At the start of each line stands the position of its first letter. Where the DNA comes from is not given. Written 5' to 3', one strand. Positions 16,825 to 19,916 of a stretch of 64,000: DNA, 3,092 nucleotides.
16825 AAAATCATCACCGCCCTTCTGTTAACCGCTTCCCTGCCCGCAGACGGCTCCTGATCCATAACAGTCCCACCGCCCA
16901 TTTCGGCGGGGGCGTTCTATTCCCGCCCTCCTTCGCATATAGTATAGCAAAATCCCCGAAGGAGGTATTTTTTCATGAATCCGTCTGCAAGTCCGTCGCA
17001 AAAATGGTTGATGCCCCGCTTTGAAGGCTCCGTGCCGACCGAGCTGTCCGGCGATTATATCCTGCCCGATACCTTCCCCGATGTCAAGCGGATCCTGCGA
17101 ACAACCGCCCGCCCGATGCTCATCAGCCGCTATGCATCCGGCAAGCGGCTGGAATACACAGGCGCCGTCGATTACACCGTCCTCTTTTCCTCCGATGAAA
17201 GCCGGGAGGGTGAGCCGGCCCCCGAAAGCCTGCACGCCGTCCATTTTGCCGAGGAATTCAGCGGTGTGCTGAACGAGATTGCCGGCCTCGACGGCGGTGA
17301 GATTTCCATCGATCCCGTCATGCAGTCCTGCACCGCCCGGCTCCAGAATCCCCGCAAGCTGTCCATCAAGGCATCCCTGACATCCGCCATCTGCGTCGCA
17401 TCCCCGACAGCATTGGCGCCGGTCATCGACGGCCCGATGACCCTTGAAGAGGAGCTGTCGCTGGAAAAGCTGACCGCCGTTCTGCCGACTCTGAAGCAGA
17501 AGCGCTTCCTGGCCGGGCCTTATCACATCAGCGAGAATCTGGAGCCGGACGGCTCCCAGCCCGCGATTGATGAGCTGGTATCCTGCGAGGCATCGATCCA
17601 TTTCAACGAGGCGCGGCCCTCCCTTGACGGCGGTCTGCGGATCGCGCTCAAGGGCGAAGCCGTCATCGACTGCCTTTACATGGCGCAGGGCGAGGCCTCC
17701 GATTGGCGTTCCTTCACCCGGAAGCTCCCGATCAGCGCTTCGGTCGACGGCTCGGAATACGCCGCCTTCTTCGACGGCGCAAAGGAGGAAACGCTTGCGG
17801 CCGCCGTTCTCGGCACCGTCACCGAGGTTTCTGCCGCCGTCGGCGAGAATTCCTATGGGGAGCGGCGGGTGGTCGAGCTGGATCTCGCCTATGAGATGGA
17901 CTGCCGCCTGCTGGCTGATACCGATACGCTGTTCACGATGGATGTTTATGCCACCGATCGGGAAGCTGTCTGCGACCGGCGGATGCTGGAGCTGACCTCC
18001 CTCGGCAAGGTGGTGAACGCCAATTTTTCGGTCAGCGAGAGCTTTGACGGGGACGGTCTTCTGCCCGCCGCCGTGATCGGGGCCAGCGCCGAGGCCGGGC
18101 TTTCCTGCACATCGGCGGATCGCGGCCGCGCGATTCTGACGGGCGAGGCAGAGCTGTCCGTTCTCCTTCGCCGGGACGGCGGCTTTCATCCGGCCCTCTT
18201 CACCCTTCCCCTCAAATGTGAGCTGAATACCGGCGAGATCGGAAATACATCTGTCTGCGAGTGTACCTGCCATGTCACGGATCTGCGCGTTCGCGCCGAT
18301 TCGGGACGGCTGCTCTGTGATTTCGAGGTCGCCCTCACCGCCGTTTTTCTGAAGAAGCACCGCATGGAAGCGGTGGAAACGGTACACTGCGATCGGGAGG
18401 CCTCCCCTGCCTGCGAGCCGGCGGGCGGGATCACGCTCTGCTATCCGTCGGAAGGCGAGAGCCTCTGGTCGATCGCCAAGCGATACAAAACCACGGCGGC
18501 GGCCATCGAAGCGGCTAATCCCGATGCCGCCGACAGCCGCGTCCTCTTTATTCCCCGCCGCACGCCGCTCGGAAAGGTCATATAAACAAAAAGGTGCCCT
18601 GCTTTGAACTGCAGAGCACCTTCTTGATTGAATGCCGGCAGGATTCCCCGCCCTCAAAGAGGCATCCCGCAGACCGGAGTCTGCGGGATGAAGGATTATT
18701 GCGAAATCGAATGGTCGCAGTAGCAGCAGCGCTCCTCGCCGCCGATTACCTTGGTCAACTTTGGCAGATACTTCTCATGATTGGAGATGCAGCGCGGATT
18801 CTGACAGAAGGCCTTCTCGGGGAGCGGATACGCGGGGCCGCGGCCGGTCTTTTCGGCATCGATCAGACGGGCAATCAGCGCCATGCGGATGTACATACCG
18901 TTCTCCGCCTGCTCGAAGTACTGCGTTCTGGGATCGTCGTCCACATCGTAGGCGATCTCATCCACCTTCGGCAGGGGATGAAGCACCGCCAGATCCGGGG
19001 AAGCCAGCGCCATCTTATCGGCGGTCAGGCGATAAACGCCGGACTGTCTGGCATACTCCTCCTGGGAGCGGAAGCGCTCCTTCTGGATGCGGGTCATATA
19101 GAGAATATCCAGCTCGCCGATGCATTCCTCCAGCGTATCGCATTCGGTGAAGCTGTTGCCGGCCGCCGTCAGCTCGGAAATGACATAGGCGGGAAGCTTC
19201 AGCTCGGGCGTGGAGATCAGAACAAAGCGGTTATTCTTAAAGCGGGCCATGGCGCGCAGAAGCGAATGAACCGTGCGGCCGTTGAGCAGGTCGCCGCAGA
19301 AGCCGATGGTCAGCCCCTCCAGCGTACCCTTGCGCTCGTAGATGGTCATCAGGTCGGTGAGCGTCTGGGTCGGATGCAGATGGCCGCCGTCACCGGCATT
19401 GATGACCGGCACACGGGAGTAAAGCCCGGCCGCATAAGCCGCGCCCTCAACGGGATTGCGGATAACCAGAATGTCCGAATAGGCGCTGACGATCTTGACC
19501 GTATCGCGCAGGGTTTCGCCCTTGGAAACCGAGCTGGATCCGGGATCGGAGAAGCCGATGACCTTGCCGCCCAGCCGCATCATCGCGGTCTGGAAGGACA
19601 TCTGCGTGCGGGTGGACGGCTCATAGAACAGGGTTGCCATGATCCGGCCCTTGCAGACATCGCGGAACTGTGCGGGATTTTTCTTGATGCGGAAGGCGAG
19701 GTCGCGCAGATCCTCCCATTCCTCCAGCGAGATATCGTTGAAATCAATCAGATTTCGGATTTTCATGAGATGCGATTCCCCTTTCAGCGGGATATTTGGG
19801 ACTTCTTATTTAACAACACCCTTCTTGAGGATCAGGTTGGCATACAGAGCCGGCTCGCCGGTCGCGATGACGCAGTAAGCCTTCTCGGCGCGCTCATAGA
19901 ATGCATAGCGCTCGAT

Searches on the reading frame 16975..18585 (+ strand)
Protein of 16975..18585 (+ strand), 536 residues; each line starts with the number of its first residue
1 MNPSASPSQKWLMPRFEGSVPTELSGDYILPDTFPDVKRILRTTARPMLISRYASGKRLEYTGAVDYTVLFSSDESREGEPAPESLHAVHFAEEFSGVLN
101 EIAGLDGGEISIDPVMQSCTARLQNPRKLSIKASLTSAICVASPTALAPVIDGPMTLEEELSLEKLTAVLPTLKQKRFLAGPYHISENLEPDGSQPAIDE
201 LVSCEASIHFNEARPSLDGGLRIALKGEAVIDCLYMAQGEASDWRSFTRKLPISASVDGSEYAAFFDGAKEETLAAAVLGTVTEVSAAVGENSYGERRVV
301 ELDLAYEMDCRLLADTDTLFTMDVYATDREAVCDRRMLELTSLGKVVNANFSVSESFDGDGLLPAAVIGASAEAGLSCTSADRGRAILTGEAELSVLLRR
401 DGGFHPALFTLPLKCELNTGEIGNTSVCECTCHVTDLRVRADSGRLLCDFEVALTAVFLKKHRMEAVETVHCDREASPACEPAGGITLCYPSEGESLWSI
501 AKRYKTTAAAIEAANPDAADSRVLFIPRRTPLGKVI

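Call 44: search_protein_families(library=pfam, proteins=[window:16975-18585:+], max_evalue=0.00001)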
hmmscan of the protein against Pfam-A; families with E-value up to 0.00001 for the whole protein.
window:16975-18585:+ (536 aa): 2 families
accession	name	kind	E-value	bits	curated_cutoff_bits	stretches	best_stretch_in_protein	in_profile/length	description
PF12673.12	SipL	-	1.7e-13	51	23.6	0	36-123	1-77/78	SipL, SPOCS domain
PF01476.26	LysM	-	9.2e-06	26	20.9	0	493-525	5-35/43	LysM domain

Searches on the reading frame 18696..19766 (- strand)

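Call 44: search_protein_families(library=pfam, proteins=[window:18696-19766:-], max_evalue=0.00001)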
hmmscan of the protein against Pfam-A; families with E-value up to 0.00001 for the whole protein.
window:18696-19766:- (356 aa): 2 families
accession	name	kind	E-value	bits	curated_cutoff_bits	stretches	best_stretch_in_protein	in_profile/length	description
PF02729.26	OTCace_N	-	2.5e-45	154.6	29.9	1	4-144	1-148/148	Aspartate/ornithine carbamoyltransferase, carbamoyl-P binding domain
PF00185.30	OTCace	-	5.2e-30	105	29.4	1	150-299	1-155/157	Aspartate/ornithine carbamoyltransferase, Asp/Orn binding domain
